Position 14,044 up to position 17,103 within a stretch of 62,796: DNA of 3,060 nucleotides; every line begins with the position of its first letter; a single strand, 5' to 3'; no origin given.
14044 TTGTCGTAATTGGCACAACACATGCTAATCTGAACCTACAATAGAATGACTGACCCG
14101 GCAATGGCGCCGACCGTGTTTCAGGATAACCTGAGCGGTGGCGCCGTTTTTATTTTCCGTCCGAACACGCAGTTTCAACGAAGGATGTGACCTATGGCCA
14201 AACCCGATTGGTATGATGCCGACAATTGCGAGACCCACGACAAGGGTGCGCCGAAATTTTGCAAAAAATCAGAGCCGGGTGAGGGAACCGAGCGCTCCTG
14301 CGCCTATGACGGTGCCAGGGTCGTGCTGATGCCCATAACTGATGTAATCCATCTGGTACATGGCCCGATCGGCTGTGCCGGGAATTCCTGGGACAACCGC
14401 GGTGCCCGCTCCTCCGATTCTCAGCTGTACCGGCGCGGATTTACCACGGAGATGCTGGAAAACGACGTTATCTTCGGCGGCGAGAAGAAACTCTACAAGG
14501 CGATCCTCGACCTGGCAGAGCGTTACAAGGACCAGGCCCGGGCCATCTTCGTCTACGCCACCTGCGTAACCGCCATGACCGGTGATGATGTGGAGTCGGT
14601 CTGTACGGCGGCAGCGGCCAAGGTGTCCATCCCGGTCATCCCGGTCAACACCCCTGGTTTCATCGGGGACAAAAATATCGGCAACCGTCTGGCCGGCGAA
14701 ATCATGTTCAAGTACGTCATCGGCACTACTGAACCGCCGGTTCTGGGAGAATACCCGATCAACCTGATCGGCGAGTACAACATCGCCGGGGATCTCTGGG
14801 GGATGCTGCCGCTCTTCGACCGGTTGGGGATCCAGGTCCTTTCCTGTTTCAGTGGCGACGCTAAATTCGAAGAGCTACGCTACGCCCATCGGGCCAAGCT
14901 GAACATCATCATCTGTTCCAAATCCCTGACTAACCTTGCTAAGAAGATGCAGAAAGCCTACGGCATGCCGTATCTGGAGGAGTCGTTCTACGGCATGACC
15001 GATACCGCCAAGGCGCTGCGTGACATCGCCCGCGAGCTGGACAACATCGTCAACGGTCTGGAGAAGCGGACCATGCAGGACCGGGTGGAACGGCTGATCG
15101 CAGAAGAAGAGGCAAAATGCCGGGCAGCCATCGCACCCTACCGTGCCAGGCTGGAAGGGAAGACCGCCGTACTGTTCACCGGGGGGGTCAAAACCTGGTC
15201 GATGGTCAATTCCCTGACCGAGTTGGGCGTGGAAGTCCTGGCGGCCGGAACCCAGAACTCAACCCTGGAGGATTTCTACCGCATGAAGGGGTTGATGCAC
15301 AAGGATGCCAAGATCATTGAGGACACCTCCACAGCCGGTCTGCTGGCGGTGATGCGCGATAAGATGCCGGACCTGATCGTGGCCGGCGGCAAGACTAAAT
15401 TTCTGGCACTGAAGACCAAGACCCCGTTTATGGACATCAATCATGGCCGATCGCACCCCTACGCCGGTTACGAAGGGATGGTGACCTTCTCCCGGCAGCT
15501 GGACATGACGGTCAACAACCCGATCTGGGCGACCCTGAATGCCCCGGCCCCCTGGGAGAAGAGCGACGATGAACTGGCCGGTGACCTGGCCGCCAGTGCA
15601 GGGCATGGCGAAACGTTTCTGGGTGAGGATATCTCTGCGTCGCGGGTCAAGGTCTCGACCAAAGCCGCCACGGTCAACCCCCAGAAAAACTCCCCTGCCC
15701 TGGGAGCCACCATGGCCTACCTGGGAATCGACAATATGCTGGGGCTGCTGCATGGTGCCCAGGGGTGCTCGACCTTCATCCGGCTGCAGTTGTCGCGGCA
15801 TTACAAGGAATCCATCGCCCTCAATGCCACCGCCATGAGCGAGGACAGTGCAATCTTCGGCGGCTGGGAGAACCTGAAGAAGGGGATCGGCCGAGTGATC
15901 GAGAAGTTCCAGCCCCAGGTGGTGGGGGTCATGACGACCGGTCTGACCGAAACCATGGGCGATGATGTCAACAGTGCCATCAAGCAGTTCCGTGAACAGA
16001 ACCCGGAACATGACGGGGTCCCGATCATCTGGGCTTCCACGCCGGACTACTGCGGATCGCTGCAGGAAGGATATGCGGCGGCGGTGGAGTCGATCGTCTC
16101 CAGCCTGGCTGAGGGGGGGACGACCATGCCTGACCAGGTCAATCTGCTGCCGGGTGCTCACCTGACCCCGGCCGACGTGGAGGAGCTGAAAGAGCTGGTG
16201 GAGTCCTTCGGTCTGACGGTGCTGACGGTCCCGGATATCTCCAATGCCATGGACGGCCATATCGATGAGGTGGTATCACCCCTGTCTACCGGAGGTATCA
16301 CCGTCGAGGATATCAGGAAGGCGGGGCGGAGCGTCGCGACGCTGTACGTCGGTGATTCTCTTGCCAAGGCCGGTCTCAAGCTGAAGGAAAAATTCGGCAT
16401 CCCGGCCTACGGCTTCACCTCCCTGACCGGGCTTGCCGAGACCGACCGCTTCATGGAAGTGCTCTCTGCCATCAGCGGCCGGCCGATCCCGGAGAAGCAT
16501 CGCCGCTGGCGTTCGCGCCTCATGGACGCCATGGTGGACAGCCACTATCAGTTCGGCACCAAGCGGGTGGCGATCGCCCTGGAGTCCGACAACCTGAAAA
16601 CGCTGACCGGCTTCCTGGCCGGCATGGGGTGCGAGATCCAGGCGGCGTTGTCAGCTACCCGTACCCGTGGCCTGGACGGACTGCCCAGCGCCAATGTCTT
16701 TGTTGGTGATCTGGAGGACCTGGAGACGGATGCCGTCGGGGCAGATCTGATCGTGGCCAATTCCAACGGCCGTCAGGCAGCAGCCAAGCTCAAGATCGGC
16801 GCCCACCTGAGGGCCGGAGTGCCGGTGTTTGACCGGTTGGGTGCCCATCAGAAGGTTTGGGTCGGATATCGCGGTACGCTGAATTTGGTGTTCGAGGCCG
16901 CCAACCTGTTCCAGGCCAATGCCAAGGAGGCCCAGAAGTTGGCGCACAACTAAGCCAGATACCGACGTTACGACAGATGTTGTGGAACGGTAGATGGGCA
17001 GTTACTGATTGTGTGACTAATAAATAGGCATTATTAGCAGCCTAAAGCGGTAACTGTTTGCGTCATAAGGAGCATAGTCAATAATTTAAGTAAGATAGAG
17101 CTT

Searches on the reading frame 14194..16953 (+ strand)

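Call 82: search_protein_families(library=pfam, proteins=[window:14194-16953:+], max_evalue=0.00001)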
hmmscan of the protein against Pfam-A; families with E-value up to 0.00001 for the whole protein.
window:14194-16953:+ (919 aa): 1 family
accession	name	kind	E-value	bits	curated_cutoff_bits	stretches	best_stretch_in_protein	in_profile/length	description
PF00148.24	Oxidored_nitro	-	5.2e-216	717.5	28.6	2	501-906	2-398/399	Nitrogenase component 1 type Oxidoreductase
